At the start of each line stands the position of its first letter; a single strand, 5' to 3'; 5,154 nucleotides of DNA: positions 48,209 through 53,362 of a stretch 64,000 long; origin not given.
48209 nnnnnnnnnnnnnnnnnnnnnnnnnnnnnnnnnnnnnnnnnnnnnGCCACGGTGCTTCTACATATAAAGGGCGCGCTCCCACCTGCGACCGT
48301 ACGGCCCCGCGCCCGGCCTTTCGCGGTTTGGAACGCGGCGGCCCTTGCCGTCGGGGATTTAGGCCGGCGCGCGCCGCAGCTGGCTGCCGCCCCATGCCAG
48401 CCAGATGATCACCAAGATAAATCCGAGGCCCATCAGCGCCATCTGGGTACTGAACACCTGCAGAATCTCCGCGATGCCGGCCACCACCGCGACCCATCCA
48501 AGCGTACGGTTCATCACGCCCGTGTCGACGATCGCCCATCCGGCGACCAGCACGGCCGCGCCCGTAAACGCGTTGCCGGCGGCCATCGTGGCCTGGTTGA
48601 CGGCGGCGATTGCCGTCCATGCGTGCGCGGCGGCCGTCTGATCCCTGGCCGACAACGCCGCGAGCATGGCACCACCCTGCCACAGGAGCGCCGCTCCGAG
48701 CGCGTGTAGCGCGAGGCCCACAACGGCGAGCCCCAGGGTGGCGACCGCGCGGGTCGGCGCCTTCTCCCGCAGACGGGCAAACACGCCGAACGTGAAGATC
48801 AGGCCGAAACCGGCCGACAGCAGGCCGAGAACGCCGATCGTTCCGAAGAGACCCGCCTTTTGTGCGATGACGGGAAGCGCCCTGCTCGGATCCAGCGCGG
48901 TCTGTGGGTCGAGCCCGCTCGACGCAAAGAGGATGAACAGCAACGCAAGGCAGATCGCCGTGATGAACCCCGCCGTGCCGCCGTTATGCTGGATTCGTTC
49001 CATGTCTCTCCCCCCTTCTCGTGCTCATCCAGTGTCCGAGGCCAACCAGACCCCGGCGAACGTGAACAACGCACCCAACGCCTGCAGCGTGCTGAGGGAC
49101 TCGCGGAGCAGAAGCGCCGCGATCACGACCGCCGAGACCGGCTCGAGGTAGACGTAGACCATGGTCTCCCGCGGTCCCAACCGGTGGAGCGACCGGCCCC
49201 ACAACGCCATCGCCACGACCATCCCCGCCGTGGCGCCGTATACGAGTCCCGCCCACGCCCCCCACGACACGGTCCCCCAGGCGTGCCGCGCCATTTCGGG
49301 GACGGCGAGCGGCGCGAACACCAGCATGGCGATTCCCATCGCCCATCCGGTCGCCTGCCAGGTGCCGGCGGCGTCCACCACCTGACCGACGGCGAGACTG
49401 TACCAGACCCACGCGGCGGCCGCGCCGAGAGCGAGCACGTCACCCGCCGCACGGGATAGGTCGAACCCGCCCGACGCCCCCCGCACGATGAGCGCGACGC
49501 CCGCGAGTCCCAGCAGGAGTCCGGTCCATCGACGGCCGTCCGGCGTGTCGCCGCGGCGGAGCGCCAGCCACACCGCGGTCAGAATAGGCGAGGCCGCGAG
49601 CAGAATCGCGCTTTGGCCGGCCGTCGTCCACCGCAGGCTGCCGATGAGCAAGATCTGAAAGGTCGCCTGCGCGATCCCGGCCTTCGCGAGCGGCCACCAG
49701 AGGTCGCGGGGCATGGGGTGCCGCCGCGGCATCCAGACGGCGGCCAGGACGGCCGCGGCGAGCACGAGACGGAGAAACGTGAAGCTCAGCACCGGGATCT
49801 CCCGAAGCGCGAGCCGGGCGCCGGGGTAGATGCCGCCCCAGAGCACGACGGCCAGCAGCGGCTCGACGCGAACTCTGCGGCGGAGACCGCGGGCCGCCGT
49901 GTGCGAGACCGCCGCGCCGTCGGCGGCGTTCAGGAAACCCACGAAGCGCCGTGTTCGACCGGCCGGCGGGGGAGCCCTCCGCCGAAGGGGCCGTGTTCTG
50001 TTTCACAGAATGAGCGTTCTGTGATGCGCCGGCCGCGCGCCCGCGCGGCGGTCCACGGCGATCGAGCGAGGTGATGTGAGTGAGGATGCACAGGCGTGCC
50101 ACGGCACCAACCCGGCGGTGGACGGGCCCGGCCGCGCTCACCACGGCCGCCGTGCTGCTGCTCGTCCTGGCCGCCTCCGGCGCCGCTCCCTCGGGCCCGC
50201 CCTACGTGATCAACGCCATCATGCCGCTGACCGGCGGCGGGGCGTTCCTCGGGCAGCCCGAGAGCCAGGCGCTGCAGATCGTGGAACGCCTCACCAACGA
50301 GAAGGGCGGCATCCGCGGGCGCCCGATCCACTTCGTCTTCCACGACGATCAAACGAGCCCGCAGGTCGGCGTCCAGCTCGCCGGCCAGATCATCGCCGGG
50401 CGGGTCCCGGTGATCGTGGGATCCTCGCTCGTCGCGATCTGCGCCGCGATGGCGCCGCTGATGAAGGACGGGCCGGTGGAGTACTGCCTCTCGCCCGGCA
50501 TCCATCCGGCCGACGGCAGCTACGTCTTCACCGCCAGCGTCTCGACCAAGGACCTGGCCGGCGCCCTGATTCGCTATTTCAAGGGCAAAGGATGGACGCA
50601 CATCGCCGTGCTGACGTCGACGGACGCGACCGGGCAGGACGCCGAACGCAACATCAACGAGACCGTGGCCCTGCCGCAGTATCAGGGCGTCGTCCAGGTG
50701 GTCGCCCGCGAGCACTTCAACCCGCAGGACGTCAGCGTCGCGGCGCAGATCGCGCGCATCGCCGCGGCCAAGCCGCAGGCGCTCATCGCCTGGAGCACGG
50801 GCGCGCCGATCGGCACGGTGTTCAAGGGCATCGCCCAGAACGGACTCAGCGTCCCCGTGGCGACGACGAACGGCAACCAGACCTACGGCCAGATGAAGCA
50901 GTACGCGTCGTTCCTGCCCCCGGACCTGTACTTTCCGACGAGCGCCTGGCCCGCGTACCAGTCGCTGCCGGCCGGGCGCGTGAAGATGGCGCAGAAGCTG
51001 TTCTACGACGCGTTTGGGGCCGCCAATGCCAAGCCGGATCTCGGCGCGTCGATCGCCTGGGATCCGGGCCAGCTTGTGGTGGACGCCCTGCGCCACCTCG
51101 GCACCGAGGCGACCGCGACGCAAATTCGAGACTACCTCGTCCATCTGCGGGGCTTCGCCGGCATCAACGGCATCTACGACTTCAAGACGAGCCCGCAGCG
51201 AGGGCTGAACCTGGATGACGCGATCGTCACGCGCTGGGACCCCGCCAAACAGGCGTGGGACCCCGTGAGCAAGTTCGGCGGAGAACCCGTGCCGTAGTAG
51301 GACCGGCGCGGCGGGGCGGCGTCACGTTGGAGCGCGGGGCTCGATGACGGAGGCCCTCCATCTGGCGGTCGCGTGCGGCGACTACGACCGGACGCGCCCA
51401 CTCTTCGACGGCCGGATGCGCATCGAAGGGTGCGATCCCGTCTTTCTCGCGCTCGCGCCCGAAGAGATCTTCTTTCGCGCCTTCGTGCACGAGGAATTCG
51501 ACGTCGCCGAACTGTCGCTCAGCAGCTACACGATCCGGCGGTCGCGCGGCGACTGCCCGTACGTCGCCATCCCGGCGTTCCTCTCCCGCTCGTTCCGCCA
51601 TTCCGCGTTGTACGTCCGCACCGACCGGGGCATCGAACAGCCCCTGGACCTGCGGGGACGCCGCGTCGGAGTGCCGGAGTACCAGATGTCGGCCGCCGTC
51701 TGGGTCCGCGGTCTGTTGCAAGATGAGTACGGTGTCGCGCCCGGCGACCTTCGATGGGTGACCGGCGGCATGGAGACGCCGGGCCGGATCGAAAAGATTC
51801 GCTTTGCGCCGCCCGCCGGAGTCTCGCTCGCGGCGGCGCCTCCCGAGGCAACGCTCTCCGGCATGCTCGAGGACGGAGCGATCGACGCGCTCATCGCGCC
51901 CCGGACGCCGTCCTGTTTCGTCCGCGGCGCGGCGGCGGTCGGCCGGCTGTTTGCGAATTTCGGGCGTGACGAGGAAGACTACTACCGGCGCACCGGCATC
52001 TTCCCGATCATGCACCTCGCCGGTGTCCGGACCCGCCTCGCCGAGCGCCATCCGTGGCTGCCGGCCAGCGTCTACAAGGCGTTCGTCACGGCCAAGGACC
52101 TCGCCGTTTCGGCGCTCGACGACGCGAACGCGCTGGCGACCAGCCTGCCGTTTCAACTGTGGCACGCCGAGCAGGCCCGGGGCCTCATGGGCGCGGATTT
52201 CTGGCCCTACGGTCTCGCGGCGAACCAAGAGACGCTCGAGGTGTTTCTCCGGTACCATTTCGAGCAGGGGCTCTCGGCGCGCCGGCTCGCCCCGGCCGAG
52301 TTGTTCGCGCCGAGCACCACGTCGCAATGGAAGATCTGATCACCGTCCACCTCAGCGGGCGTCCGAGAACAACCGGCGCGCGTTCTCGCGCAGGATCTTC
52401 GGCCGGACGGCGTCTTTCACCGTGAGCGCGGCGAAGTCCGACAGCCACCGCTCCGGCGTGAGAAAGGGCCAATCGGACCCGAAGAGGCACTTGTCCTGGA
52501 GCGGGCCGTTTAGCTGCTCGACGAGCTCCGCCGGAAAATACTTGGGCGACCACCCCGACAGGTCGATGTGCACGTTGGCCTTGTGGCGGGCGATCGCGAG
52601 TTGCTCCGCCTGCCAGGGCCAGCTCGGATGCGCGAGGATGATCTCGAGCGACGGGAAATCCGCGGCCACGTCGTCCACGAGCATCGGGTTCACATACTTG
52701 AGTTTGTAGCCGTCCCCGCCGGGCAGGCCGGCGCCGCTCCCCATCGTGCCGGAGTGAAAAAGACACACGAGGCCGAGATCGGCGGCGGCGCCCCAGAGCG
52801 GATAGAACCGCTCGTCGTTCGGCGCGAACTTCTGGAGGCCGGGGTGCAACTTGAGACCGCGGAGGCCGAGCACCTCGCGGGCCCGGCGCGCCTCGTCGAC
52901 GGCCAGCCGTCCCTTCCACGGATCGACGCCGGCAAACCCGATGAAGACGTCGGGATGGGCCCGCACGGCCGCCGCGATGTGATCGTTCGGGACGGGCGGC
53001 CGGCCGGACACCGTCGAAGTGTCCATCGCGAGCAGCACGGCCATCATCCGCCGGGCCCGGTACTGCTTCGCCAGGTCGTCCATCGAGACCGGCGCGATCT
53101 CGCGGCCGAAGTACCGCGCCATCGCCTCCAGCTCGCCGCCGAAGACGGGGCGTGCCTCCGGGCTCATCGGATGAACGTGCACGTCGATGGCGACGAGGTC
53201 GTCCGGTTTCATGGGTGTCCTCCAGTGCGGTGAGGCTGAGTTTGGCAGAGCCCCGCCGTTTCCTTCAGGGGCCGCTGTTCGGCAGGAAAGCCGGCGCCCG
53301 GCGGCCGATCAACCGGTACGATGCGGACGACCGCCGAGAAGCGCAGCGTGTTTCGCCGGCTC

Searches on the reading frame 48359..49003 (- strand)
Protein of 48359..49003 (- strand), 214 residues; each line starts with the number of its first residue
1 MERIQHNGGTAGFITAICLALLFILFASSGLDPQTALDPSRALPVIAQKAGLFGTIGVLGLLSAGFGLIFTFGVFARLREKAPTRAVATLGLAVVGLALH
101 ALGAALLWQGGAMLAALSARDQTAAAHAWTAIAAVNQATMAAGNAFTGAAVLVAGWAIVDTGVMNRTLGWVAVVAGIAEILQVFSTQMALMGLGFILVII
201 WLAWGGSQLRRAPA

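Call 12: search_protein_families(library=pfam, proteins=[window:48359-49003:-], max_evalue=0.001)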
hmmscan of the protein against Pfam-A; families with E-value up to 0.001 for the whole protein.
window:48359-49003:- (214 aa): 1 family
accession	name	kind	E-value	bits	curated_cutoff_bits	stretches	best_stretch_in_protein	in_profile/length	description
PF14329.11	DUF4386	-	1.4e-06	28.8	27.6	1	15-203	2-204/210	Domain of unknown function (DUF4386)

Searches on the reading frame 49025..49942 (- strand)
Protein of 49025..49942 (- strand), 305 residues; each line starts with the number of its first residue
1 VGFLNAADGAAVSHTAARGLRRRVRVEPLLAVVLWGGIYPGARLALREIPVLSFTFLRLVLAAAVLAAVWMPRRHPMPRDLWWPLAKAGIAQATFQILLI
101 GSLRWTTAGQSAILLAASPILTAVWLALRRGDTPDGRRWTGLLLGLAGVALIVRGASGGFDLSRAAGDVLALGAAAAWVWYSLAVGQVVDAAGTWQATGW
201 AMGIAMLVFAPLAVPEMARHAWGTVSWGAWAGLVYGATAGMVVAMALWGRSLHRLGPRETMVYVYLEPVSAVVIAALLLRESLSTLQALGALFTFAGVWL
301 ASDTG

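Call 12: search_protein_families(library=pfam, proteins=[window:49025-49942:-], max_evalue=0.001)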
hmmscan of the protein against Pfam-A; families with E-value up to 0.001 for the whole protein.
window:49025-49942:- (305 aa): 1 family
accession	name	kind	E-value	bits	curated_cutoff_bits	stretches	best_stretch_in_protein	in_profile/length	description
PF00892.27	EamA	-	2.8e-38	131.7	28.2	2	29-153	8-134/135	EamA-like transporter family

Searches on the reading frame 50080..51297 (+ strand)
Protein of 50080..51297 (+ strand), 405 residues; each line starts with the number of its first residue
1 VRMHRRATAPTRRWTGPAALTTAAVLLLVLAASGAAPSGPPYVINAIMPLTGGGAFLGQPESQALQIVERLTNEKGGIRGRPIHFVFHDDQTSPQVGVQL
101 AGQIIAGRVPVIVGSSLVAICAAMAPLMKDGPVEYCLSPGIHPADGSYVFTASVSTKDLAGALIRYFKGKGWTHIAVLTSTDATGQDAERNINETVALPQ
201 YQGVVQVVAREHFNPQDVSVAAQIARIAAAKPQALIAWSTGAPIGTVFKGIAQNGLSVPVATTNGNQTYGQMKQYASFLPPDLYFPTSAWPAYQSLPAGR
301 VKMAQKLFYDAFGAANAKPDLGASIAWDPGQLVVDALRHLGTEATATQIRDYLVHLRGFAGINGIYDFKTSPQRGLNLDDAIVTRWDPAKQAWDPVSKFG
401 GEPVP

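Call 12: search_protein_families(library=pfam, proteins=[window:50080-51297:+], max_evalue=0.001)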
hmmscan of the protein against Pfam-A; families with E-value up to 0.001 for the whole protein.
window:50080-51297:+ (405 aa): 3 families
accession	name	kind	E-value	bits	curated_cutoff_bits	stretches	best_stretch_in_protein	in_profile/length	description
PF13458.12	Peripla_BP_6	-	1.6e-35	123.9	31.7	1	44-387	4-339/343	Periplasmic binding protein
PF01094.35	ANF_receptor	-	4.6e-08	32.9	25.4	1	68-250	10-196/353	Receptor family ligand binding region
PF13433.12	Peripla_BP_5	-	0.00021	21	27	0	50-117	9-77/363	Periplasmic binding protein domain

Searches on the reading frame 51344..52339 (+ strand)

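Call 12: search_protein_families(library=pfam, proteins=[window:51344-52339:+], max_evalue=0.001)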
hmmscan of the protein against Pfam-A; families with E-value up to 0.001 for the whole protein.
window:51344-52339:+ (331 aa): 1 family
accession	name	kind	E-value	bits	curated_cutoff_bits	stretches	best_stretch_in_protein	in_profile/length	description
PF12974.12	Phosphonate-bd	-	6.8e-05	22.8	27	1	43-136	42-136/242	ABC transporter, phosphonate, periplasmic substrate-binding protein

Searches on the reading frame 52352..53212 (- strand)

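Call 12: search_protein_families(library=pfam, proteins=[window:52352-53212:-], max_evalue=0.001)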
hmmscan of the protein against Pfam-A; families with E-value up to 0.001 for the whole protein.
window:52352-53212:- (286 aa): 1 family
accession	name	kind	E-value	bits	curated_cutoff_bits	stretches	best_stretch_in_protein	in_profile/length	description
PF04909.20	Amidohydro_2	-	1.2e-51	176.6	26.4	1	9-282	1-287/289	Amidohydrolase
